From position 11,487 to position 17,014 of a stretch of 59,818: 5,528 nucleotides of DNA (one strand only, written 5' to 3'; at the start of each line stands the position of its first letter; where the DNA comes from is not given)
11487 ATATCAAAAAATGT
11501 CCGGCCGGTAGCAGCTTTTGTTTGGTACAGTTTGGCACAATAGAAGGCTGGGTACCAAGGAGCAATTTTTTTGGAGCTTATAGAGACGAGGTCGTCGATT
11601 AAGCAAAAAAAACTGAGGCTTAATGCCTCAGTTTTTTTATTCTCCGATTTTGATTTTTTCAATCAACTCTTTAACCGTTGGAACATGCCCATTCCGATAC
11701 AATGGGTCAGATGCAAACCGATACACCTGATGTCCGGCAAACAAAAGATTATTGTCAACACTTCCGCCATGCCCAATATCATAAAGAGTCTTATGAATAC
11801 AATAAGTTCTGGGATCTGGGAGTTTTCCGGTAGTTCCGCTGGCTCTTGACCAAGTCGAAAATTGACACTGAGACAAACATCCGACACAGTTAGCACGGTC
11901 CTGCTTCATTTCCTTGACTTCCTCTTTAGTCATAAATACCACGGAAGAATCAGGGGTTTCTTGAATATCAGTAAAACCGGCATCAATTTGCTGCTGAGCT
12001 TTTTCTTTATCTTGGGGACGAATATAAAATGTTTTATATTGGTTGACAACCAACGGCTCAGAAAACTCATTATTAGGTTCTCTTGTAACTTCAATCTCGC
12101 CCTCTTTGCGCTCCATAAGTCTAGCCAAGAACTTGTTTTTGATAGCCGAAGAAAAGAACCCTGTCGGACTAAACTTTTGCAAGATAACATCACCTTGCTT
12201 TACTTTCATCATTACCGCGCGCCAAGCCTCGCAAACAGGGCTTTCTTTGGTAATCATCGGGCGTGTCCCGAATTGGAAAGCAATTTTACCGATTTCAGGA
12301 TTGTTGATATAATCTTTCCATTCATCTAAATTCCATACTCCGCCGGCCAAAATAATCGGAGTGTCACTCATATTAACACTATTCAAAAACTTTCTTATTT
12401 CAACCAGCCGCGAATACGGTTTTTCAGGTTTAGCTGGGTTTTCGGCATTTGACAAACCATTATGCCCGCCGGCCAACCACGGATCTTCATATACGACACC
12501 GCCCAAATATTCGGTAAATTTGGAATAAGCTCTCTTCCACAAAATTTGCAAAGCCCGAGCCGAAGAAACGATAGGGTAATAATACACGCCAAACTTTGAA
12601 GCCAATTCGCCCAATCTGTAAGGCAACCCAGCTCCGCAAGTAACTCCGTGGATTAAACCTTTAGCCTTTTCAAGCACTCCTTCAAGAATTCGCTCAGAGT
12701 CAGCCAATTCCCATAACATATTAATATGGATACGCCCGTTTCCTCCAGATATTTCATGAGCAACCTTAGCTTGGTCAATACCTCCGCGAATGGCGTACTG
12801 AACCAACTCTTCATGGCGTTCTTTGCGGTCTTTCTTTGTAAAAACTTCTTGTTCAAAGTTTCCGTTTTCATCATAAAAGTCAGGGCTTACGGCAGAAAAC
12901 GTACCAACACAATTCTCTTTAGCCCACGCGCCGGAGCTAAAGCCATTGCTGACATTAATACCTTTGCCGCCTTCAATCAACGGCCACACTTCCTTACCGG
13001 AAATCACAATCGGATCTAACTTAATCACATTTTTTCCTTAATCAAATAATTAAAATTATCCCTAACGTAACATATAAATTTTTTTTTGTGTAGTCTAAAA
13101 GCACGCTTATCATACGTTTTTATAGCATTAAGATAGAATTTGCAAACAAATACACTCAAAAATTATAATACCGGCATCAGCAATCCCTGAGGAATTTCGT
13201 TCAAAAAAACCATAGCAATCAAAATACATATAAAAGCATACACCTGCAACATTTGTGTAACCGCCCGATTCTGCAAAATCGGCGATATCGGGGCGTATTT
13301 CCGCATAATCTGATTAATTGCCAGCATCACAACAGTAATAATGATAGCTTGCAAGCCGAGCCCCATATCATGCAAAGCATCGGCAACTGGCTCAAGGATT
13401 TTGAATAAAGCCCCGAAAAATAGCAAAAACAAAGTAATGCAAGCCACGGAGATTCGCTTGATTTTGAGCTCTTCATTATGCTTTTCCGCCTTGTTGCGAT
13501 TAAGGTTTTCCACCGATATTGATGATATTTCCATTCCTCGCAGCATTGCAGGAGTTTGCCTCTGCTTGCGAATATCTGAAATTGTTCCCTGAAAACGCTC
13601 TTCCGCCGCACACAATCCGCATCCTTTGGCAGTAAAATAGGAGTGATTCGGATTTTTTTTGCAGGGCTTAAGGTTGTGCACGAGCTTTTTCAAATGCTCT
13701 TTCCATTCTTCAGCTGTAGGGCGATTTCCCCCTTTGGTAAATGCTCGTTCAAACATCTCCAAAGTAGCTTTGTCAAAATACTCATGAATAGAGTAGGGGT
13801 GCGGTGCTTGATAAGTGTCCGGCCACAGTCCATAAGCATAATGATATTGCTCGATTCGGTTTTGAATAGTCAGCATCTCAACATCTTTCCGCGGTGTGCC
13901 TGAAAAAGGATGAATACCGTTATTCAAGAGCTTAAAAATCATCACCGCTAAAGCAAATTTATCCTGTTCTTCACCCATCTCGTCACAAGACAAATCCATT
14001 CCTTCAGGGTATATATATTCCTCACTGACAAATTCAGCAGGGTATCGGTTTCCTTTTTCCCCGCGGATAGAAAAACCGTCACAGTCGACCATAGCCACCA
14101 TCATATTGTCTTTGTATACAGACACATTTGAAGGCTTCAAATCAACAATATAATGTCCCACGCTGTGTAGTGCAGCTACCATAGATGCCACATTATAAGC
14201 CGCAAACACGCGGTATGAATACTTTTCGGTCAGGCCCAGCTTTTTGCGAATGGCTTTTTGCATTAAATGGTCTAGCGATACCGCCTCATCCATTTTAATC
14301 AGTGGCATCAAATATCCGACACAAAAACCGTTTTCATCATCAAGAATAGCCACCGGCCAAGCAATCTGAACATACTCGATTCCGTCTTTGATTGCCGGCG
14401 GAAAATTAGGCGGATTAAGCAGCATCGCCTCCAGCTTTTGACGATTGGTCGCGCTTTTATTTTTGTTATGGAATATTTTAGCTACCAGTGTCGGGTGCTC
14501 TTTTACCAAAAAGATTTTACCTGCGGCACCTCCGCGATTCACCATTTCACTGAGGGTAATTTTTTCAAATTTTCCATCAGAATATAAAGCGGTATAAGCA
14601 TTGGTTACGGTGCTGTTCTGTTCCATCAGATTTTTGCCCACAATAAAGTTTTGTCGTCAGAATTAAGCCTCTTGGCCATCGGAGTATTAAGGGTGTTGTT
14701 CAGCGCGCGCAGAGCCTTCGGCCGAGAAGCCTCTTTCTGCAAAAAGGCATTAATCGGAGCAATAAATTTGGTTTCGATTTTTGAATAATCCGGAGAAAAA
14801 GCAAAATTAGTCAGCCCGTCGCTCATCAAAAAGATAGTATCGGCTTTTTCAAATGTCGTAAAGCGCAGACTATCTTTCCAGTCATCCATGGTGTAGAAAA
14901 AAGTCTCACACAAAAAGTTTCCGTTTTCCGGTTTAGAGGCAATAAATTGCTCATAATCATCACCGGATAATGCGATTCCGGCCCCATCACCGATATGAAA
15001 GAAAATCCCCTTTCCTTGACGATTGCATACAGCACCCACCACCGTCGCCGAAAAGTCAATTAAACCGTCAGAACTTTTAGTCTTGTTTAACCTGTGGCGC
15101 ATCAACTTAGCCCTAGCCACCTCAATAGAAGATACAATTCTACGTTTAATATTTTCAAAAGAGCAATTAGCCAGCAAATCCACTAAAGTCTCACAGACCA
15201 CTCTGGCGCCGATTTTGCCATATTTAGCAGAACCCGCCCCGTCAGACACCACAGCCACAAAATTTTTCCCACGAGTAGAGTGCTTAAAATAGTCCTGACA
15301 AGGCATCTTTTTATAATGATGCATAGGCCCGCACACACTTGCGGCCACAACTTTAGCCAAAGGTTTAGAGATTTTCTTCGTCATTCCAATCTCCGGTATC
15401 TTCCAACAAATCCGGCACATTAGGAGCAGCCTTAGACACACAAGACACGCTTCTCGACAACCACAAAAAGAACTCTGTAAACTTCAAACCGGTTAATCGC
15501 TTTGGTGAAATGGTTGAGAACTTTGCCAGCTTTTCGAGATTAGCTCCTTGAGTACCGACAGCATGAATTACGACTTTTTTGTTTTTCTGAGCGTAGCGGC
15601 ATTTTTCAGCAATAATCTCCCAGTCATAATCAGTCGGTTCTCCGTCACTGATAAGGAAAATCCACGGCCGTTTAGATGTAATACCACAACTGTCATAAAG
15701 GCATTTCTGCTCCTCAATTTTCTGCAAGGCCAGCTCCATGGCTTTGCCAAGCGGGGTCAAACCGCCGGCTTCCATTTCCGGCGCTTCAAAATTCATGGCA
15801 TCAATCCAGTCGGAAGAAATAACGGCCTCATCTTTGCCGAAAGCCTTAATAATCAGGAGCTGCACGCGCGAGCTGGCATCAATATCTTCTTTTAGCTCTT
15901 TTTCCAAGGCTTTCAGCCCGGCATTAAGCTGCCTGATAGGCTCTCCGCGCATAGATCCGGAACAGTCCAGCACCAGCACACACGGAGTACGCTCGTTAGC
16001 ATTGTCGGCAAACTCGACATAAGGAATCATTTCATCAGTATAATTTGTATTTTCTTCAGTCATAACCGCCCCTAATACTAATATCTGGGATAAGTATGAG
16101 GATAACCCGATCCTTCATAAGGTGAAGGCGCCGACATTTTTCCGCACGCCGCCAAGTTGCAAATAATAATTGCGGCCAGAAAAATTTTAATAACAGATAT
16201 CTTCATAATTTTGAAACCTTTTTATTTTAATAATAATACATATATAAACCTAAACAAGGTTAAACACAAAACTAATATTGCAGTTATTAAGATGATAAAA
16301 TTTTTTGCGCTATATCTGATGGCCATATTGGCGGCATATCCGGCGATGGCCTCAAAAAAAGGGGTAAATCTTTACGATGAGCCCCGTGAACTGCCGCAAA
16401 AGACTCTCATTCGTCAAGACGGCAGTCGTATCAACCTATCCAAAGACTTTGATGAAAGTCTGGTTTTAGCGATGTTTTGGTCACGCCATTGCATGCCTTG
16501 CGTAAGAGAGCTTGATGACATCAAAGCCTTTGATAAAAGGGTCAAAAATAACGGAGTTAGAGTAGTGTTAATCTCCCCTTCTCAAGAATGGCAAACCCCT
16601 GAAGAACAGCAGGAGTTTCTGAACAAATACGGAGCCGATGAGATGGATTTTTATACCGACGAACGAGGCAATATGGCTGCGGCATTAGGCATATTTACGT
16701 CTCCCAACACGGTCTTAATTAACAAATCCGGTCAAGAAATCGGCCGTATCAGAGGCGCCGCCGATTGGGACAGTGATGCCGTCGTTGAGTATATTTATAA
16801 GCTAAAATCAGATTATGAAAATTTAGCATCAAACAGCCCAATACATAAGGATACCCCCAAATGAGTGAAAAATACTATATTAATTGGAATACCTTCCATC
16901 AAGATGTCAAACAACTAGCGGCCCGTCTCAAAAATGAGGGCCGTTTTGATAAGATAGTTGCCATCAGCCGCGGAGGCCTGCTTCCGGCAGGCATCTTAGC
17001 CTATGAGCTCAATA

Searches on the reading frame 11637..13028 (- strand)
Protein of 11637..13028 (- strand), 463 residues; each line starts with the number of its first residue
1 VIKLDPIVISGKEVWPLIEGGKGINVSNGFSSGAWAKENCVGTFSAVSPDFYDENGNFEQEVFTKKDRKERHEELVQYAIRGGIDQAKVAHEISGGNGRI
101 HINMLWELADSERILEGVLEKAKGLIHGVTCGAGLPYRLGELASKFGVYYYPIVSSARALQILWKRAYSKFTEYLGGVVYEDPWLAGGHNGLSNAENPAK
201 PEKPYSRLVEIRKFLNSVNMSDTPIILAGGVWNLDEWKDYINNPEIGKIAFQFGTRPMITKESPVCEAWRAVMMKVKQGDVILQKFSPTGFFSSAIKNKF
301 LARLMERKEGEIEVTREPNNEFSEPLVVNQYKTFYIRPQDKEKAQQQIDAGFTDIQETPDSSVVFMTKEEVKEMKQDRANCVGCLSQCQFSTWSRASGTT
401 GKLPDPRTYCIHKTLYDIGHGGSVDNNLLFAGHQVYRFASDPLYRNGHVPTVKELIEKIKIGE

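Call 7: search_protein_families(library=pfam, proteins=[window:11637-13028:-], max_evalue=0.001)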
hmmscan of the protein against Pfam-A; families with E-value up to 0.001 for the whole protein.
window:11637-13028:- (463 aa): 1 family
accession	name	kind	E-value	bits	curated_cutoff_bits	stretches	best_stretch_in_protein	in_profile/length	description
PF03060.21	NMO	-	1.1e-06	28.7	28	1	129-313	117-280/331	Nitronate monooxygenase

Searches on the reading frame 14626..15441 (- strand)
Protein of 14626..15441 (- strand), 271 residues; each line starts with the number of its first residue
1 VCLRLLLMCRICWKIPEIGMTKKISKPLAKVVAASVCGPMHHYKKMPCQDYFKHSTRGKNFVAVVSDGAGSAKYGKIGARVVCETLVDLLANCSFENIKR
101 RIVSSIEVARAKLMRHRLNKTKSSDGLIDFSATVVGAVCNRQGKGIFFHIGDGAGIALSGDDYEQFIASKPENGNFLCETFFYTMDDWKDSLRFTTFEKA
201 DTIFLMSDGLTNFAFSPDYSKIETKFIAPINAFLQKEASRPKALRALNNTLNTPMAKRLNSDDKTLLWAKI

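Call 7: search_protein_families(library=pfam, proteins=[window:14626-15441:-], max_evalue=0.001)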
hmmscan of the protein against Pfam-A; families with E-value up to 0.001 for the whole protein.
window:14626-15441:- (271 aa): 1 family
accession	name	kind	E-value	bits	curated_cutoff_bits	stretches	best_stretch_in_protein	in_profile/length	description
PF13672.11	PP2C_2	-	9.5e-36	123.7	24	1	37-240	1-200/209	Protein phosphatase 2C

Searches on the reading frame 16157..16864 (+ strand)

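Call 68: search_protein_families(library=pfam, proteins=[window:16157-16864:+], max_evalue=0.01)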
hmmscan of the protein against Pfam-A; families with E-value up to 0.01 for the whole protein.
window:16157-16864:+ (235 aa): 4 families
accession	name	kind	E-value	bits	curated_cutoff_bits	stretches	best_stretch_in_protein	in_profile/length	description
PF08534.16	Redoxin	-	3.5e-14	53.3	26.6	1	79-205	6-139/148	Redoxin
PF00578.27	AhpC-TSA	-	4.1e-12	46.6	26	1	79-192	5-119/124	AhpC/TSA family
PF13905.12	Thioredoxin_8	-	7.6e-10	39.4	27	1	102-193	3-93/94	Thioredoxin-like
PF13098.12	Thioredoxin_2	-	8.7e-05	23.3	27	1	101-202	6-95/104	Thioredoxin-like domain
